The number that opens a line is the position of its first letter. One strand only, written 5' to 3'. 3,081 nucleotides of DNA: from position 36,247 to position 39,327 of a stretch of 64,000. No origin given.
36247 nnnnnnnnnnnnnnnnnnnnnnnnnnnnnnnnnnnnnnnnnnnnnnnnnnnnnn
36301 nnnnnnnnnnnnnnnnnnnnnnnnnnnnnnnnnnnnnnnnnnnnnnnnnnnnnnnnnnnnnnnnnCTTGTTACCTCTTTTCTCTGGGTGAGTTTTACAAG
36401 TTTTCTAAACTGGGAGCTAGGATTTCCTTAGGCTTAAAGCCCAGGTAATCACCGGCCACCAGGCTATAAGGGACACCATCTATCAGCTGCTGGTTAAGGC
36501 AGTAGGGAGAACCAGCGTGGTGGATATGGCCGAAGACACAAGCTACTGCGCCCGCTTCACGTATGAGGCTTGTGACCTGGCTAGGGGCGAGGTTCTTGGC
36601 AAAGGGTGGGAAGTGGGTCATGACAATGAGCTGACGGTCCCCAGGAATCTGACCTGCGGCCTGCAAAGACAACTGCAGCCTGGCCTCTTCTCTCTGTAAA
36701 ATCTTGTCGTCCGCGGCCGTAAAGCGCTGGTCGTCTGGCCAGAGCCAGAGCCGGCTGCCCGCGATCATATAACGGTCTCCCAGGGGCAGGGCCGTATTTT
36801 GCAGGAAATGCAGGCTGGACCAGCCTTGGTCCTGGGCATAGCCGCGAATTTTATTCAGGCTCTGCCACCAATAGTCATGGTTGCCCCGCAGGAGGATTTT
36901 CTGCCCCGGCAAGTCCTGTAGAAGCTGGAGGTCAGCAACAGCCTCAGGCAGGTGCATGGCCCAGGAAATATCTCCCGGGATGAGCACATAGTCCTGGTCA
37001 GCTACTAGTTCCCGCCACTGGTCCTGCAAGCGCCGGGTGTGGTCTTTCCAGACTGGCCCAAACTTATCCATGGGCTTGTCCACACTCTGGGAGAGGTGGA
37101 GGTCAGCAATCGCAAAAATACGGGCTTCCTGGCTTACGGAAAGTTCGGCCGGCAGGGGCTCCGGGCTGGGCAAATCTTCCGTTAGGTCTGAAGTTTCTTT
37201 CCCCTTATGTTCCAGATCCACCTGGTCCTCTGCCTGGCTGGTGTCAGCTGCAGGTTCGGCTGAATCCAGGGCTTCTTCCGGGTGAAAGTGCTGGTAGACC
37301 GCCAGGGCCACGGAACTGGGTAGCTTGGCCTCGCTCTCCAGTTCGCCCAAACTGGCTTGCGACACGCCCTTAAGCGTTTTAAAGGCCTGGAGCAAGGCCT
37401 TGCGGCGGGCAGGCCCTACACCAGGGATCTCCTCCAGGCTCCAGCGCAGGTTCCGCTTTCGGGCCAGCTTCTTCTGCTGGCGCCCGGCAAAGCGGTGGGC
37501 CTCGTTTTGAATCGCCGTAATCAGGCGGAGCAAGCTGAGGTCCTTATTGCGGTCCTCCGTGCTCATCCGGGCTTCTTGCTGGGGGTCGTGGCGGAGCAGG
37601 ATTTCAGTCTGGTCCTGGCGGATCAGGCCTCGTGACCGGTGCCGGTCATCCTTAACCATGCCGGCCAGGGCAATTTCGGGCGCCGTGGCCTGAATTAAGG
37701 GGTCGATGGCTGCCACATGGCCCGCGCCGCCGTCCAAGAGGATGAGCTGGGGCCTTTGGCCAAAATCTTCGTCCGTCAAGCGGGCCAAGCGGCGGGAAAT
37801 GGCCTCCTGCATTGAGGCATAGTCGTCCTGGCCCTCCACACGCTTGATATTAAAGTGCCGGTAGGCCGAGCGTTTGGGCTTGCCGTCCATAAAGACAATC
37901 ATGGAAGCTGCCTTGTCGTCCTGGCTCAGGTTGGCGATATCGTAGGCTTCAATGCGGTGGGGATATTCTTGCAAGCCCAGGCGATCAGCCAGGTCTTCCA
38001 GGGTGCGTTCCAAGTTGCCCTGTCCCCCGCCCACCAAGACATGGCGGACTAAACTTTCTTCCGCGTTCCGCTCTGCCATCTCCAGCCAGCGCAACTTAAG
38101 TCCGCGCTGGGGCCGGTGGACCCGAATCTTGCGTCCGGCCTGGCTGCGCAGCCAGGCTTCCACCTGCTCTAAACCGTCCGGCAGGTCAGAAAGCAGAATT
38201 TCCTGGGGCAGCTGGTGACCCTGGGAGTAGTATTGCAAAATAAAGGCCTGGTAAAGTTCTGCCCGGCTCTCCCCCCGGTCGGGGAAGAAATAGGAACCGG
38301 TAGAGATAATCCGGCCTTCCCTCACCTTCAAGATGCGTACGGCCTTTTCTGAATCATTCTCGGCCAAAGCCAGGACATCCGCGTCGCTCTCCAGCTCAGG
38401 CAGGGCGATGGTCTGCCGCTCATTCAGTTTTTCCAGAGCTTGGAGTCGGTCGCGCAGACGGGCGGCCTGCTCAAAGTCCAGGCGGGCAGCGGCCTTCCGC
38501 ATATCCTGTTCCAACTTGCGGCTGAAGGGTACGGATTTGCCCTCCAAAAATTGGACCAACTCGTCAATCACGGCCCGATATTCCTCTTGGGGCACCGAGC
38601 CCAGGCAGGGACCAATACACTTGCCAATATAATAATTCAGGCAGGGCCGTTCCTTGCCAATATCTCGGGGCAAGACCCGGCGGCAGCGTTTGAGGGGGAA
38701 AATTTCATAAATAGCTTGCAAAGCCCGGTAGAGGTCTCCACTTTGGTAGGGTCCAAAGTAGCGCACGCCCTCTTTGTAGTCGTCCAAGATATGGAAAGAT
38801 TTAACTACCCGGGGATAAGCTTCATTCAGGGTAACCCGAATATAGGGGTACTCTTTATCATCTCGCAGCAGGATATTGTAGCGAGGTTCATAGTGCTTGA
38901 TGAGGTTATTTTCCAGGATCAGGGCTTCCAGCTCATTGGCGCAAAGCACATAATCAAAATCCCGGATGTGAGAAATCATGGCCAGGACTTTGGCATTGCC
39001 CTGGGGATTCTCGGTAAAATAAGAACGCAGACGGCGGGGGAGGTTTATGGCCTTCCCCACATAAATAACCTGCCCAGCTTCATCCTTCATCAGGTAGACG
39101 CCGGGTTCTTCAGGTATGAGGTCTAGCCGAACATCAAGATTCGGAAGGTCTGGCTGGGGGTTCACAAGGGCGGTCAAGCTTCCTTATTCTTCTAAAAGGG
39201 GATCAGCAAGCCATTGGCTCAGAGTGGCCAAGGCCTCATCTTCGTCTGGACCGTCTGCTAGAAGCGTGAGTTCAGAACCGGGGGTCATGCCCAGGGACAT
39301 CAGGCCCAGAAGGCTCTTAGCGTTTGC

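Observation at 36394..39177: UvrC fused in-frame to a calcineurin-like metallophosphoesterase domain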

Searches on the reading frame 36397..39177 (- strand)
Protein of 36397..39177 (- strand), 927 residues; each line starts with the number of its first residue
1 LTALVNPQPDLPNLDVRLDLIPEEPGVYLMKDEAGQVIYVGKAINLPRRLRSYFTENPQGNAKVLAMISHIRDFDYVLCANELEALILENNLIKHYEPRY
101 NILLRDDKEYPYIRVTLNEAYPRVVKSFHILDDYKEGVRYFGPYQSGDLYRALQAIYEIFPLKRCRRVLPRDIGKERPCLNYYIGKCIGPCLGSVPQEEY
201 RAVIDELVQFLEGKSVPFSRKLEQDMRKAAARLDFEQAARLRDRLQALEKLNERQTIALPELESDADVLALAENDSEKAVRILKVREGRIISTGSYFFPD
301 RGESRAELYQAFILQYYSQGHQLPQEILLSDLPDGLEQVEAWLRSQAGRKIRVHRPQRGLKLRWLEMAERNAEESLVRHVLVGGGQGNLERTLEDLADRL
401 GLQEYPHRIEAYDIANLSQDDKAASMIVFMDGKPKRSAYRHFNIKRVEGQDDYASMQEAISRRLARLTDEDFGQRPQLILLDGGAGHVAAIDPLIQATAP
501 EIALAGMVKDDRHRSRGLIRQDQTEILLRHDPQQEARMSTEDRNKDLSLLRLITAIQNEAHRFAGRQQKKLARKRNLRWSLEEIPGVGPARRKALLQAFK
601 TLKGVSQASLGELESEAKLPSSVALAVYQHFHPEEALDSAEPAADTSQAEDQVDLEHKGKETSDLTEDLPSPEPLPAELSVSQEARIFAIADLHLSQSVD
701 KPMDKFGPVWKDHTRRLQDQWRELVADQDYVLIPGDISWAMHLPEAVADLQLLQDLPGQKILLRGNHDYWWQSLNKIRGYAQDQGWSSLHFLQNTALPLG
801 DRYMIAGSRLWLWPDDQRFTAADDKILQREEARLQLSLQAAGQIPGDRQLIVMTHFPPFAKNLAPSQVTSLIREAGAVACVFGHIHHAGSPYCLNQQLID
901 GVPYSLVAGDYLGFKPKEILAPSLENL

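Call 3: search_protein_families(library=pfam, proteins=[window:36397-39177:-], max_evalue=0.01)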
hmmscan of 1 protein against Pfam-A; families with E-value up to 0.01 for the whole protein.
window:36397-39177:- (927 aa): 7 families
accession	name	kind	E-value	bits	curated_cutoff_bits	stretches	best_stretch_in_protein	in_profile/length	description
PF08459.17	UvrC_RNaseH_dom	-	3.3e-43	147.7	22.3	1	398-564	2-158/159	UvrC RNAse H endonuclease domain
PF22920.2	UvrC_RNaseH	-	5.1e-35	120.3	24.3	1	265-379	1-116/116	UvrC Ribonuclease H-like domain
PF00149.33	Metallophos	-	7.1e-13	49.8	21.5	1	686-887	2-190/191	Calcineurin-like phosphoesterase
PF01541.30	GIY-YIG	-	5.7e-10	39.8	22.6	1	25-101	2-78/78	GIY-YIG catalytic domain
PF02151.25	UVR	-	1.7e-08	34.3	21.5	1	220-250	5-35/36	UvrB/uvrC motif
PF14520.12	HHH_5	-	0.00085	20.2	27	1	581-614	4-38/57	Helix-hairpin-helix domain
PF12826.13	HHH_2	-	0.0012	19.4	27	1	584-635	8-59/64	Helix-hairpin-helix motif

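Call 4: search_protein_families(library=ncbifam, proteins=[window:36397-39177:-], max_evalue=0.01)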
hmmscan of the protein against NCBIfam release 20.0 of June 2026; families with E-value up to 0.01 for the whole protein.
window:36397-39177:- (927 aa): 19 families
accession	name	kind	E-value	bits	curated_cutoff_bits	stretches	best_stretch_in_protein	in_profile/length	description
TIGR00194.1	uvrC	equivalog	1.9e-154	515.5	285.45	1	17-611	4-573/574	excinuclease ABC subunit UvrC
NF001824.0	PRK00558.1-5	equivalog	6.9e-132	441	451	1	21-635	14-648/652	excinuclease ABC subunit UvrC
NF011263.0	PRK14669.1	equivalog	1.8e-126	423.2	1108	1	17-651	6-620/624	excinuclease ABC subunit C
NF011260.0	PRK14666.1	equivalog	8e-99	332.2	649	2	18-341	6-325/698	excinuclease ABC subunit C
NF011262.0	PRK14668.1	equivalog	5.7e-91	305.6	544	1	17-617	9-563/577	excinuclease ABC subunit C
NF011261.0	PRK14667.1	equivalog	1.2e-85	288.2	818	1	19-614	11-549/567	excinuclease ABC subunit C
NF011266.0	PRK14672.1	equivalog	1.2e-76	258.6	1504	2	21-353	18-335/691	excinuclease ABC subunit C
NF011264.0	PRK14670.1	equivalog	1.8e-74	251.1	1021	1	11-623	5-581/602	excinuclease ABC subunit C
NF005906.0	PRK07883.1-4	equivalog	1.1e-69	235.3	495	1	18-349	209-532/563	DEDD exonuclease domain-containing protein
NF005907.0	PRK07883.1-5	equivalog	4.7e-48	163.9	454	1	19-354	225-550/584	DEDD exonuclease domain-containing protein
NF005905.0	PRK07883.1-3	equivalog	2e-37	129.1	508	1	19-295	221-488/581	DEDD exonuclease domain-containing protein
NF005904.0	PRK07883.1-2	equivalog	1.8e-27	95.9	969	1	21-294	229-496/584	DEDD exonuclease domain-containing protein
NF005903.0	PRK07883.1-1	equivalog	2.1e-22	79.3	1038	1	19-295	243-509/642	DEDD exonuclease domain-containing protein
NF007833.0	PRK10545.1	equivalog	3.4e-17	62.5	367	1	14-221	24-223/289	excinuclease Cho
NF003673.1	PRK05298.1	equivalog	0.0033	15.8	743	1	220-250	622-652/653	excinuclease ABC subunit UvrB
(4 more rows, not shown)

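Call 11: find_homologous_proteins(query=window:36397-39177:-)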
Query window:36397-39177:- (927 aa): 7447 proteins with E <= 0.001 among 8000 candidates; the best 120 are listed.
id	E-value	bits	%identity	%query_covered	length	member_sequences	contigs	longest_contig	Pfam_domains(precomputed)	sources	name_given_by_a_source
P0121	0.0e+0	2100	100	100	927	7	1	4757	PF27096.1,PF02151.26,PF00149.34,PF01541.31,PF22920.3,PF08459.18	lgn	-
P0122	0.0e+0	1837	88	99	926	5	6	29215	PF27096.1,PF02151.26,PF00149.34,PF01541.31,PF22920.3,PF08459.18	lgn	-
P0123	0.0e+0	1702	82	99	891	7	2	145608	PF27096.1,PF02151.26,PF00149.34,PF01541.31,PF22920.3,PF08459.18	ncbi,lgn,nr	ncbi:MAG: excinuclease ABC subunit UvrC [Clostridiales bacterium]|nr:excinuclease ABC subunit UvrC [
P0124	0.0e+0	1682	81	99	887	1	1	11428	PF27096.1,PF02151.26,PF00149.34,PF01541.31,PF22920.3,PF08459.18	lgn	-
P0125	0.0e+0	1037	73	68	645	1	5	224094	PF12826.14,PF27096.1,PF14520.13,PF02151.26,PF01541.31,PF22920.3,PF08459.18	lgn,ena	-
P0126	0.0e+0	1027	71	68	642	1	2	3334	PF27096.1,PF14520.13,PF02151.26,PF01541.31,PF22920.3,PF00633.30,PF08459.18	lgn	-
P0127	1.2e-295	1001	72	67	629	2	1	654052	PF12826.14,PF27096.1,PF14520.13,PF02151.26,PF01541.31,PF22920.3,PF08459.18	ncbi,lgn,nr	ncbi:MAG: excinuclease ABC subunit UvrC [Eubacteriales bacterium]|nr:excinuclease ABC subunit UvrC [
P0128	1.3e-294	998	71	67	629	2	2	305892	PF12826.14,PF27096.1,PF14520.13,PF02151.26,PF01541.31,PF22920.3,PF08459.18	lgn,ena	-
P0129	2.0e-292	991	70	67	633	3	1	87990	PF12826.14,PF27096.1,PF14520.13,PF02151.26,PF01541.31,PF22920.3,PF00633.30,PF08459.18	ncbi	-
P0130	4.3e-274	930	64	67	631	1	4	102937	PF12826.14,PF27096.1,PF14520.13,PF02151.26,PF01541.31,PF22920.3,PF08459.18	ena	-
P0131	6.2e-270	916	65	67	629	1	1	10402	PF12826.14,PF27096.1,PF14520.13,PF02151.26,PF01541.31,PF22920.3,PF08459.18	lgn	-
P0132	4.7e-266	903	65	67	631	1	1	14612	PF12826.14,PF27096.1,PF14520.13,PF02151.26,PF01541.31,PF22920.3,PF08459.18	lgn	-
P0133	2.1e-264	898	64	67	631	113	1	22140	PF12826.14,PF27096.1,PF14520.13,PF02151.26,PF01541.31,PF22920.3,PF08459.18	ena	-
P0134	9.9e-262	889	64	67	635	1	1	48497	PF12826.14,PF27096.1,PF14520.13,PF02151.26,PF01541.31,PF22920.3,PF00633.30,PF08459.18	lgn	-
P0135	1.2e-261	889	64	67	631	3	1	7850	PF12826.14,PF27096.1,PF14520.13,PF02151.26,PF01541.31,PF22920.3,PF08459.18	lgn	-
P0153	4.4e-207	708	51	70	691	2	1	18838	PF12826.14,PF27096.1,PF14520.13,PF02151.26,PF01541.31,PF22920.3,PF00633.30,PF08459.18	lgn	-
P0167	3.4e-204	699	55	67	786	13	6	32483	PF13673.14,PF02151.26,PF08445.17,PF22920.3,PF00583.32,PF08459.18,PF12826.14,PF27096.1,PF14520.13,PF13508.14,PF01541.31,PF00633.30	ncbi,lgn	-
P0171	1.2e-203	697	58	56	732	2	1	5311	PF27096.1,PF14520.13,PF02151.26,PF01541.31,PF22920.3,PF00633.30,PF08459.18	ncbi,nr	ncbi:MAG TPA: excinuclease ABC subunit UvrC, partial [Clostridiaceae bacterium]|nr:excinuclease ABC 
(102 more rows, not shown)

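Call 13: find_encoding_contigs(protein=P0123, flank=6000, max_places=3)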
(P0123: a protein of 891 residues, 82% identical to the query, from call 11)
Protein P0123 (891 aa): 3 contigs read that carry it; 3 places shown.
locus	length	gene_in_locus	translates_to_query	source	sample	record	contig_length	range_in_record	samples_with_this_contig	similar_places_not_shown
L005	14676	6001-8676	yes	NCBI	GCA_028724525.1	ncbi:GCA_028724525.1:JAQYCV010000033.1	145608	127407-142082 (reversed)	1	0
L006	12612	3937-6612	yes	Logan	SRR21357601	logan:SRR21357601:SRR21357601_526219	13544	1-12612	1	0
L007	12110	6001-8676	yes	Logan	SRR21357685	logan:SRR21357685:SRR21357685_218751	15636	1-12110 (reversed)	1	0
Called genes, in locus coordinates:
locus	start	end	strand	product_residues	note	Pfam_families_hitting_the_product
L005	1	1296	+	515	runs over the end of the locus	PF14821:Thr_synth_N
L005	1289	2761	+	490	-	PF00768:Peptidase_S11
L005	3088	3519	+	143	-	PF00572:Ribosomal_L13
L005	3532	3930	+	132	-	PF00380:Ribosomal_S9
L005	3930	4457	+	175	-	PF02367:TsaE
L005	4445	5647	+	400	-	PF00814:TsaD, PF13302:Acetyltransf_3 (weak), PF00583:Acetyltransf_1, PF13508:Acetyltransf_7, PF13673:Acetyltransf_10, PF08445:FR47 (weak)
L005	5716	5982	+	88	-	PF00381:PTS-HPr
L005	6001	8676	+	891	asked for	PF01541:GIY-YIG, PF27096:UvrC_M, PF02151:UVR, PF22920:UvrC_RNaseH, PF08459:UvrC_RNaseH_dom, PF00149:Metallophos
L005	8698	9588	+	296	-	PF03755:YicC-like_N, PF08340:YicC-like_C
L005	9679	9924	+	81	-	PF04025:RemA-like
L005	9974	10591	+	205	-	PF00625:Guanylate_kin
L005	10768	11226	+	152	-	PF01192:RNA_pol_Rpb6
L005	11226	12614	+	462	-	PF28494:GlyRS_ins_1 (weak), PF00587:tRNA-synt_2b, PF03129:HGTP_anticodon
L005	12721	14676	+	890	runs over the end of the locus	PF01326:PPDK_N, PF00391:PEP-utilizers, PF02896:PEP-utilizers_C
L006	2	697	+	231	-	?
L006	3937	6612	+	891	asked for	PF01541:GIY-YIG, PF27096:UvrC_M, PF02151:UVR, PF22920:UvrC_RNaseH, PF08459:UvrC_RNaseH_dom, PF00149:Metallophos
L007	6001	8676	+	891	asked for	PF01541:GIY-YIG, PF27096:UvrC_M, PF02151:UVR, PF22920:UvrC_RNaseH, PF08459:UvrC_RNaseH_dom, PF00149:Metallophos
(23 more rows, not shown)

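Call 14: find_encoding_contigs(protein=P0122, flank=6000, max_places=4)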
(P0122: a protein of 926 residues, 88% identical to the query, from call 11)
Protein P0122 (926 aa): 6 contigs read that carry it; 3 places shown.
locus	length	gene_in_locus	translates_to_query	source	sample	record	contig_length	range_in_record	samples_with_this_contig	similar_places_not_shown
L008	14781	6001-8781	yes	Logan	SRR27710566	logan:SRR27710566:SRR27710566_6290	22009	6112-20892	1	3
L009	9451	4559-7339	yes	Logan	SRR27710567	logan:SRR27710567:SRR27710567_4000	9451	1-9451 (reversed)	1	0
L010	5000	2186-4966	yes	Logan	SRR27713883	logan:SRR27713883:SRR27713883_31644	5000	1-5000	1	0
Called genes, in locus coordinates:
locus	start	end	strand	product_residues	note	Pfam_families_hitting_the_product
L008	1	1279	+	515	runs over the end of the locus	PF14821:Thr_synth_N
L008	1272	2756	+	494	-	PF00768:Peptidase_S11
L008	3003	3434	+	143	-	PF00572:Ribosomal_L13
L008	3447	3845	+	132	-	PF00380:Ribosomal_S9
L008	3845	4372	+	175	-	PF02367:TsaE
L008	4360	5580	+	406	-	PF00814:TsaD, PF13302:Acetyltransf_3 (weak), PF00583:Acetyltransf_1, PF13508:Acetyltransf_7, PF08445:FR47 (weak), PF13673:Acetyltransf_10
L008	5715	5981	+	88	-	PF00381:PTS-HPr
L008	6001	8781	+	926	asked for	PF01541:GIY-YIG, PF27096:UvrC_M, PF02151:UVR, PF22920:UvrC_RNaseH, PF08459:UvrC_RNaseH_dom, PF00149:Metallophos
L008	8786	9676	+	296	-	PF03755:YicC-like_N, PF08340:YicC-like_C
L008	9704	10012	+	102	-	PF04025:RemA-like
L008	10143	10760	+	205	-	PF00625:Guanylate_kin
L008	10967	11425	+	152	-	PF01192:RNA_pol_Rpb6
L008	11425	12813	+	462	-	PF28494:GlyRS_ins_1 (weak), PF00587:tRNA-synt_2b, PF03129:HGTP_anticodon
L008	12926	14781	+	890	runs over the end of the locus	PF01326:PPDK_N, PF00391:PEP-utilizers, PF02896:PEP-utilizers_C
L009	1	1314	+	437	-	?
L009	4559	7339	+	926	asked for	PF01541:GIY-YIG, PF27096:UvrC_M, PF02151:UVR, PF22920:UvrC_RNaseH, PF08459:UvrC_RNaseH_dom, PF00149:Metallophos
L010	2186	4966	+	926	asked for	PF01541:GIY-YIG, PF27096:UvrC_M, PF02151:UVR, PF22920:UvrC_RNaseH, PF08459:UvrC_RNaseH_dom, PF00149:Metallophos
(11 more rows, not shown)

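Call 15: find_encoding_contigs(protein=P0124, flank=6000, max_places=3)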
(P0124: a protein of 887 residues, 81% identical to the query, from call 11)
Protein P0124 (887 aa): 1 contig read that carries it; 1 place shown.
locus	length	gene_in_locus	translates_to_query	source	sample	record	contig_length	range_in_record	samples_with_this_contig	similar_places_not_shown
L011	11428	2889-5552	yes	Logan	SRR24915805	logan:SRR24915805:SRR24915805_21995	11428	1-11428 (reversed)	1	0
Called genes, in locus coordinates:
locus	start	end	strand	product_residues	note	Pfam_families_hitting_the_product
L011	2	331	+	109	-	?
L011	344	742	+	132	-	PF00380:Ribosomal_S9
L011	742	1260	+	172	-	PF02367:TsaE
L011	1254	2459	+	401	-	PF00814:TsaD, PF13302:Acetyltransf_3 (weak), PF00583:Acetyltransf_1, PF13508:Acetyltransf_7, PF13673:Acetyltransf_10, PF08445:FR47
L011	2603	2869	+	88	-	PF00381:PTS-HPr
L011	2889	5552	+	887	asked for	PF01541:GIY-YIG, PF27096:UvrC_M, PF02151:UVR, PF22920:UvrC_RNaseH, PF08459:UvrC_RNaseH_dom, PF00149:Metallophos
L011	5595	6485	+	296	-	PF03755:YicC-like_N, PF08340:YicC-like_C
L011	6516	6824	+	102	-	PF04025:RemA-like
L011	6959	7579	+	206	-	PF00625:Guanylate_kin, PF13238:AAA_18 (weak)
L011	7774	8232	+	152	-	PF01192:RNA_pol_Rpb6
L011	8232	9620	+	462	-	PF28494:GlyRS_ins_1 (weak), PF00587:tRNA-synt_2b, PF03129:HGTP_anticodon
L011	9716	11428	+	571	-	?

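Call 16: find_encoding_contigs(protein=P0121, flank=3000, max_places=6)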
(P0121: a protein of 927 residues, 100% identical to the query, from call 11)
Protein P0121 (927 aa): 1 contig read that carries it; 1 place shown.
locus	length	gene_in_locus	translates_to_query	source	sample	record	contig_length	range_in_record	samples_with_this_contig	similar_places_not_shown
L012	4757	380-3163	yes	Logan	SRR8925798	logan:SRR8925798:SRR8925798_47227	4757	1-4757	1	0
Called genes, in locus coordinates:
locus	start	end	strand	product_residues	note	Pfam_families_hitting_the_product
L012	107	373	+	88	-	PF00381:PTS-HPr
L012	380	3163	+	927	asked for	PF01541:GIY-YIG, PF27096:UvrC_M, PF02151:UVR, PF22920:UvrC_RNaseH, PF08459:UvrC_RNaseH_dom, PF00149:Metallophos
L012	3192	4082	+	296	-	PF03755:YicC-like_N, PF08340:YicC-like_C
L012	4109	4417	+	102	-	PF04025:RemA-like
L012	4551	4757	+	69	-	?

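Call 35: search_protein_families(library=pfam, proteins=[P0167, P0153, P0171], max_evalue=0.001)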
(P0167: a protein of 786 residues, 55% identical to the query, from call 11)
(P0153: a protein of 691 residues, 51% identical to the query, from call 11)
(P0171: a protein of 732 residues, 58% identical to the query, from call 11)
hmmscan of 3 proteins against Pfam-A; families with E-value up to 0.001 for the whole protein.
P0167 (786 aa): 13 families
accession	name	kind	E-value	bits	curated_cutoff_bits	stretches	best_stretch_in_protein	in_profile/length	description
PF08459.17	UvrC_RNaseH_dom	-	7.9e-36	123.7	22.3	1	548-712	6-158/159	UvrC RNAse H endonuclease domain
PF22920.2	UvrC_RNaseH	-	3.3e-31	108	24.3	1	411-523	2-115/116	UvrC Ribonuclease H-like domain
PF00583.31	Acetyltransf_1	-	1.2e-19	71.1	20.7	1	19-132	3-116/116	Acetyltransferase (GNAT) family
PF13508.13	Acetyltransf_7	-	5.3e-16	59.2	27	1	54-133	5-83/84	Acetyltransferase (GNAT) domain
PF14520.12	HHH_5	-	1.5e-11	45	27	1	728-776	3-52/57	Helix-hairpin-helix domain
PF13673.13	Acetyltransf_10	-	1.5e-10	41.6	23.6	1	51-135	30-110/128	Acetyltransferase (GNAT) domain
PF01541.30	GIY-YIG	-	5.6e-09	36.6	22.6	1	171-247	2-78/78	GIY-YIG catalytic domain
PF12826.13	HHH_2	-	1.9e-08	34.8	27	1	732-781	8-57/64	Helix-hairpin-helix motif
PF00633.29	HHH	-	1.6e-07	31.3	24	0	750-778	2-30/30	Helix-hairpin-helix motif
PF08445.16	FR47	-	2.1e-07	31.3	22.1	1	78-135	24-80/86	FR47-like protein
PF02151.25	UVR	-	5e-07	29.7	21.5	1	363-396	2-35/36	UvrB/uvrC motif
PF13302.13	Acetyltransf_3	-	3.2e-05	25.1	25.4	1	9-132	4-137/138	Acetyltransferase (GNAT) domain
PF13480.13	Acetyltransf_6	-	0.00011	22.8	22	1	16-111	30-131/143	Acetyltransferase (GNAT) domain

P0153 (691 aa): 7 families
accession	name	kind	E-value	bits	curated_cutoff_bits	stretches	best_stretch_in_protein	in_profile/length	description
PF08459.17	UvrC_RNaseH_dom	-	5.1e-37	127.6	22.3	1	396-597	6-158/159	UvrC RNAse H endonuclease domain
PF22920.2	UvrC_RNaseH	-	5e-35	120.3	24.3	1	258-371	1-115/116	UvrC Ribonuclease H-like domain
PF14520.12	HHH_5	-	2.9e-12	47.3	27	1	613-661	3-52/57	Helix-hairpin-helix domain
PF01541.30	GIY-YIG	-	4.9e-10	40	22.6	1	19-95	2-78/78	GIY-YIG catalytic domain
PF00633.29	HHH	-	1.1e-09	38.1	24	1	635-663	2-30/30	Helix-hairpin-helix motif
PF12826.13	HHH_2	-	2.4e-09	37.6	27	1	617-666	8-57/64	Helix-hairpin-helix motif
PF02151.25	UVR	-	2.8e-08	33.7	21.5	1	211-244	2-35/36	UvrB/uvrC motif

P0171 (732 aa): 7 families
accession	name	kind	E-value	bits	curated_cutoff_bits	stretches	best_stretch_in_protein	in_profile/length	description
PF08459.17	UvrC_RNaseH_dom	-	1.6e-37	129.3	22.3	1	397-512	7-123/159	UvrC RNAse H endonuclease domain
PF22920.2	UvrC_RNaseH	-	2.1e-36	124.8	24.3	1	258-371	1-115/116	UvrC Ribonuclease H-like domain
PF01541.30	GIY-YIG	-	2.4e-10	41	22.6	1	19-95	2-78/78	GIY-YIG catalytic domain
PF14520.12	HHH_5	-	8.7e-10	39.4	27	1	688-732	3-48/57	Helix-hairpin-helix domain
PF02151.25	UVR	-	4.4e-09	36.2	21.5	1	211-244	2-35/36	UvrB/uvrC motif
PF00633.29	HHH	-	9.3e-08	32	24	0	710-732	2-24/30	Helix-hairpin-helix motif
PF12826.13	HHH_2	-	6.2e-05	23.5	27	1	692-732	8-48/64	Helix-hairpin-helix motif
